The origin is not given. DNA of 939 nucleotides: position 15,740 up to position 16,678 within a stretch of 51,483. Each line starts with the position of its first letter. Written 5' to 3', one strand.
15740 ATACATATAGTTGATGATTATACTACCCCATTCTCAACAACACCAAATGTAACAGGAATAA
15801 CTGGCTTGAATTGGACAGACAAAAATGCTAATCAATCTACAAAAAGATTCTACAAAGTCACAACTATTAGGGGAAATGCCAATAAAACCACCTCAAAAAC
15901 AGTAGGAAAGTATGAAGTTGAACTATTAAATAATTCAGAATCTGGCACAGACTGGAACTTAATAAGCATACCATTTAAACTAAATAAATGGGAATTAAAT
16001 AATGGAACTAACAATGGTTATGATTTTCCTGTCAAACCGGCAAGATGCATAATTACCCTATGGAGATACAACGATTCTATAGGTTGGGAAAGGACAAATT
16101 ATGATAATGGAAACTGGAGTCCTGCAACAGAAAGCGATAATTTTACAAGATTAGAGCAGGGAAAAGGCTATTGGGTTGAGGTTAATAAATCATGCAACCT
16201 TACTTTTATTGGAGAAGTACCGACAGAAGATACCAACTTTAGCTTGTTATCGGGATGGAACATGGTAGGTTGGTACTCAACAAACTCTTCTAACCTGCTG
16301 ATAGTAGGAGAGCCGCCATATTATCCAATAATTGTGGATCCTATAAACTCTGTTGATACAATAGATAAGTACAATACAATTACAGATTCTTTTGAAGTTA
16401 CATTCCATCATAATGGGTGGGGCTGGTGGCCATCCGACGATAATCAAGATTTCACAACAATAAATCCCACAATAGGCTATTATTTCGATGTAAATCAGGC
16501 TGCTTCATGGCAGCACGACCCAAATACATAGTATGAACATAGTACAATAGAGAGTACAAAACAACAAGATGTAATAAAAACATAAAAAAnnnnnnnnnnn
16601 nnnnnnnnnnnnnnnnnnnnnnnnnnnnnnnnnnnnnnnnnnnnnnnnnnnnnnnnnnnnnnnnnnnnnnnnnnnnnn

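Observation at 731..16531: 15.8-kb single ORF encoding a 5,266-aa sequon-saturated surface protein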

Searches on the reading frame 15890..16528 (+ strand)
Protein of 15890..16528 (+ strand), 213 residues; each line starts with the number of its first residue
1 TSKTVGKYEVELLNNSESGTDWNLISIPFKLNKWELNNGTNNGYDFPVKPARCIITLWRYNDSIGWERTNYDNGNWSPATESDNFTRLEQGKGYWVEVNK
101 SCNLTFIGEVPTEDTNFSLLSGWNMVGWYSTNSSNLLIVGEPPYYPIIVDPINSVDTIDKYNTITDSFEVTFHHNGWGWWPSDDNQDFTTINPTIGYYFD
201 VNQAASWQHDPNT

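Call 13: search_protein_families(library=pfam, proteins=[window:15890-16528:+], max_evalue=1)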
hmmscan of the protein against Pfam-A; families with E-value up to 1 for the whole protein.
window:15890-16528:+ (213 aa): 0 families

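Call 39: find_related_loci(query=A2, collection=genome_contigs, flank=8000)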
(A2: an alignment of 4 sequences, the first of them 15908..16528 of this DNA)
Query A2 (207 aa) in genome_contigs; peptide patterns used: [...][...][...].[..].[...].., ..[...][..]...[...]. (x = any residue, [..] = any of these).
67 stretches matched a pattern; 3 encode a relative of the query (tblastn E <= 1e-3); 3 distinct loci.
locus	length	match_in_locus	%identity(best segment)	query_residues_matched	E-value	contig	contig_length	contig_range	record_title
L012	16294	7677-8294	66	1-207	1e-90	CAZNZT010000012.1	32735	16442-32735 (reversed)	MAG TPA_asm: uncultured Methanosarcinales archaeon isolate binchicken_co256_988 genome assembly, contig: NODE_2066_lengt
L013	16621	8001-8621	63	1-207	2e-90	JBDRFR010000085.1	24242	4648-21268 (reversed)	MAG: Nanoarchaeota archaeon isolate MEGAHIT-group-1.382 k141_5618071, whole genome shotgun sequence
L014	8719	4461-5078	50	1-207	9e-65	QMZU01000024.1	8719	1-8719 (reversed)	MAG: Candidatus Aenigmatarchaeota archaeon isolate B50_G15 B50_Guay15_scaffold_02468, whole genome shotgun sequence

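Call 63: predict_structure(alignment_id=A3)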
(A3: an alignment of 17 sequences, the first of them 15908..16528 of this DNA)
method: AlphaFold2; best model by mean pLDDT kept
length: 207 residues; sequences in the alignment: 17
mean_pLDDT: 92.5   pTM: 0.88
mean pLDDT of the five models: 92.5, 91.6, 89.7, 88.5, 73.5
residues with pLDDT >= 90: 167; 70-90: 38; 50-70: 2; < 50: 0
segments of 3 or more residues with pLDDT < 50: none
pLDDT, mean of each block of 10 residues (from residue 1): 93 94 92 91 95 88 92 81 95 96 93 95 94 82 95 94 94 93 95 97 90
secondary structure, 60 per line:
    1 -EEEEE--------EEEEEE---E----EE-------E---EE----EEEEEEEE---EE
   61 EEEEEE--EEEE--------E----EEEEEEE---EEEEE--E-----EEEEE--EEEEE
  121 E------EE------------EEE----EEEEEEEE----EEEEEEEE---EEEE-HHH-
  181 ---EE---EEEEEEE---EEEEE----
elements in order: E2-6 E15-20 E48-55 E59-66 E69-72 E86-92 E96-100 E109-113 E116-121 E142-144 E149-156 E161-168 E172-175 E189-195 E199-203

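Call 66: fold_search(model_id=the predicted structure, library=pdb)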
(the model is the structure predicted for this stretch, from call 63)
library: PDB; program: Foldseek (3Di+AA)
matches with E <= 10: 563; with E <= 0.001: 0
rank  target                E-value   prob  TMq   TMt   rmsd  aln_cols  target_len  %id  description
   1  3mll                  3.1e-02  0.13  0.17  0.13  19.2       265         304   10  Reduced (Cu+) peptidylglycine alpha-hydroxylating monooxygenase (PHM) with bound azide (released 2011-03-02)
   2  4lo7_A                5.4e-02  0.33  0.25  0.23  16.2       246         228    9  HA70(D3)-HA17-HA33 (released 2013-10-30)
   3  4qd2_F                5.7e-02  0.33  0.26  0.24  15.8       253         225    9  Molecular basis for disruption of E-cadherin adhesion by botulinum neurotoxin A complex (released 2014-06-25)
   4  7pln_B                5.7e-02  0.15  0.15  0.14  15.1       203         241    7  Structure of the APCbeta domain of Plasmodium vivax perforin-like protein 1 (released 2022-06-29)
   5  4lo7_E                6.7e-02  0.30  0.25  0.23  16.2       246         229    9  HA70(D3)-HA17-HA33 (released 2013-10-30)
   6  1phm                  7.4e-02  0.10  0.17  0.13  19.0       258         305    9  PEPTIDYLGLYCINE ALPHA-HYDROXYLATING MONOOXYGENASE (PHM) FROM RAT (released 1998-11-11)
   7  7pln_A                8.2e-02  0.15  0.17  0.15  15.3       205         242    9  Structure of the APCbeta domain of Plasmodium vivax perforin-like protein 1 (released 2022-06-29)
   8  4lo8_A                8.7e-02  0.28  0.25  0.23  16.3       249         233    9  HA70(D3)-HA17 (released 2013-10-30)
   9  5exg_B                8.7e-02  0.07  0.11  0.14  17.1       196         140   11  Crystal structure of recombinant dimeric Banana lectin (released 2016-12-07)
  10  7zjv_A                9.1e-02  0.14  0.16  0.14  16.3       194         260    8  Structure of human USPL1 in covalent complex with DeltaN-SUMO2/3-PA probe (released 2023-09-27)
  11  3win_E                9.6e-02  0.23  0.25  0.14  15.7       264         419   10  Clostridium botulinum Hemagglutinin (released 2013-11-06)
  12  4qd2_A                9.6e-02  0.21  0.24  0.23  15.2       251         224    9  Molecular basis for disruption of E-cadherin adhesion by botulinum neurotoxin A complex (released 2014-06-25)
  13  4lo4_B                1.4e-01  0.18  0.25  0.13  16.7       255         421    9  Apo HA-70 (released 2013-10-30)
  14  1j4t_A                1.5e-01  0.06  0.12  0.15  16.3       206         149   12  Structure of Artocarpin: a Lectin with Mannose Specificity (Form 2) (released 2002-03-27)
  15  7zju_A                1.7e-01  0.13  0.17  0.14  16.6       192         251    7  Structure of human USPL1 in covalent complex with SUMO3-2Br probe (released 2023-09-27)
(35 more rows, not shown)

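Call 68: search_solved_structures(query=A3, max_evalue=10)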
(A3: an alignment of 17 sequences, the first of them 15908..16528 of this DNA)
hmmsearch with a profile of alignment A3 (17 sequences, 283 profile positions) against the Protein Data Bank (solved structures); distinct sequences matched with E-value up to 10: 2.
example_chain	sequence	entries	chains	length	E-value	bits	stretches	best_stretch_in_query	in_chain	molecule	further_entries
3mpc_A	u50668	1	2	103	1.5e-06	31.1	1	3-78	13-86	Fn3-like protein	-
5g56_A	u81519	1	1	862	8.5e-05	25.3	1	3-79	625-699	CARBOHYDRATE BINDING FAMILY 6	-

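Call 70: search_protein_families(library=pfam, alignment_id=A3, max_evalue=0.1)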
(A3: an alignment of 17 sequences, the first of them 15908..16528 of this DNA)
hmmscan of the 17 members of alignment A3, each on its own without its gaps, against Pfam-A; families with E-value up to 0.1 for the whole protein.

A. member 1, window:15908-16528:+ (207 aa): 0 families

B. families by the number of members that match (of 17 scanned): 7 families
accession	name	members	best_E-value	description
PF19077.6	Big_13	1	0.0057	Bacterial Ig-like domain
PF04845.19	PurA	1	0.013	PurA ssDNA and RNA-binding protein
PF23034.1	DUF7035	1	0.014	Domain of unknown function (DUF7035)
PF16143.10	DUF4851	1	0.015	Domain of unknown function (DUF4851)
PF18224.6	ToxB_N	1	0.025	ToxB N-terminal domain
PF23286.1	LRR_13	1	0.076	Disease resistance protein RPS4B-like, leucine-rich repeats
PF13415.12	Kelch_3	1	0.099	Galactose oxidase, central domain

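Call 71: fold_search(model_id=the predicted structure, library=viral)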
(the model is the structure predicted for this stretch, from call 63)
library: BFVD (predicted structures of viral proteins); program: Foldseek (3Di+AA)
matches with E <= 10: 591; with E <= 0.001: 0
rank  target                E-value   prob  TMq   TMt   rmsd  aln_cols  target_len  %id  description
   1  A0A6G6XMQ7            8.6e-03  0.25  0.17  0.10  25.9       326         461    8  (no name in the UniProt tables at hand)
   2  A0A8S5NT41            4.8e-02  0.11  0.18  0.15  19.4       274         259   10  Tail protein [Siphoviridae sp. ctqrl18]
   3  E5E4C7                5.9e-02  0.21  0.17  0.21  15.8       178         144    7  Uncharacterized protein [Acinetobacter phage Acj61]
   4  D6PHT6                8.9e-02  0.15  0.18  0.13  15.9       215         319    7  (no name in the UniProt tables at hand)
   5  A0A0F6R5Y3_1          8.9e-02  0.08  0.15  0.06  26.3       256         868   12  VrlC virulence-associated protein-like protein [Sinorhizobium phage phiM9]
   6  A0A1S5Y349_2          9.4e-02  0.10  0.18  0.06  19.4       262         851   10  DUF2341-containing protein [uncultured archaeal virus]
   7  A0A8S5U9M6            1.0e-01  0.10  0.17  0.13  15.3       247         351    8  Distal tail protein [Siphoviridae sp. ctKNZ79]
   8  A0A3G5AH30            1.1e-01  0.08  0.15  0.13  16.7       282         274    9  Hedgehog/Intein (Hint) domain-containing protein [Satyrvirus sp.]
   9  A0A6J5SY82            1.2e-01  0.15  0.19  0.08  16.8       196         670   10  Uncharacterized protein [uncultured Caudovirales phage]
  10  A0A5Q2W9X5            1.3e-01  0.14  0.21  0.14  18.1       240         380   10  (no name in the UniProt tables at hand)
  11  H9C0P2                1.3e-01  0.08  0.17  0.08  26.6       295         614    7  (no name in the UniProt tables at hand)
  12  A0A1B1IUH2            1.4e-01  0.13  0.20  0.10  24.6       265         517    9  (no name in the UniProt tables at hand)
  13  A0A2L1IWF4            1.4e-01  0.10  0.16  0.10  15.8       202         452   12  Uncharacterized protein [Streptomyces phage Bing]
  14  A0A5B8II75            1.6e-01  0.06  0.12  0.06  18.1       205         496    8  Uncharacterized protein [Mimiviridae sp. ChoanoV1]
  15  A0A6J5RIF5            1.7e-01  0.09  0.17  0.18  16.7       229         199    8  Uncharacterized protein [uncultured Caudovirales phage]
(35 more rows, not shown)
